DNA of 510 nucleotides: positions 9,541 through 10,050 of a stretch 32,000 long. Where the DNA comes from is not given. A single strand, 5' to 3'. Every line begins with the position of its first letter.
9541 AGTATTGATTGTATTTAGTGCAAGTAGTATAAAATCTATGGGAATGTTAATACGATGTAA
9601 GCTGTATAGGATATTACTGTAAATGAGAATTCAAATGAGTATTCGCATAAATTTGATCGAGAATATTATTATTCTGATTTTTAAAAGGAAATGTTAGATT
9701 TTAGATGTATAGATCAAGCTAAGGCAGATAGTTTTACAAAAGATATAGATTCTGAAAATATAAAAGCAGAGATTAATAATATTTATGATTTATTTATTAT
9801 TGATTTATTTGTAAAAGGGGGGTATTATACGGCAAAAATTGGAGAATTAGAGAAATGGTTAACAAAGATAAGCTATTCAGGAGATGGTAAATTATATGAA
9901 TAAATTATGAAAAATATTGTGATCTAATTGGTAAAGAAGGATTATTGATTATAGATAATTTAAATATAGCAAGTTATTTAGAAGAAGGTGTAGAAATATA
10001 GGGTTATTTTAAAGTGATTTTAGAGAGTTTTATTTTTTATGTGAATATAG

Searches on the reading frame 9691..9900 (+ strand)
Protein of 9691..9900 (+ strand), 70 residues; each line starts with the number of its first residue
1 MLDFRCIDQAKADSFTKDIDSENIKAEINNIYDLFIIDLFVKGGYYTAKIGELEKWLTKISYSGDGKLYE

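Call 3: search_protein_families(library=pfam, proteins=[window:9691-9900:+], max_evalue=1)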
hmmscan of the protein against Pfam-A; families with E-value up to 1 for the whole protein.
window:9691-9900:+ (70 aa): 0 families

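Call 4: search_protein_families(library=ncbifam, proteins=[window:9691-9900:+], max_evalue=1)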
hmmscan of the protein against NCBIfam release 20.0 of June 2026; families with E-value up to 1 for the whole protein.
window:9691-9900:+ (70 aa): 0 families

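Call 5: search_protein_families(library=padloc, proteins=[window:9691-9900:+], max_evalue=1)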
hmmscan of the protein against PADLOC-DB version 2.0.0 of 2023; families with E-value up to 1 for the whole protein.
window:9691-9900:+ (70 aa): 0 families

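Call 38: search_protein_families(library=pfam, proteins=[window:9691-9900:+], max_evalue=0.1)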
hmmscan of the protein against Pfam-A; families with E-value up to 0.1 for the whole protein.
window:9691-9900:+ (70 aa): 0 families
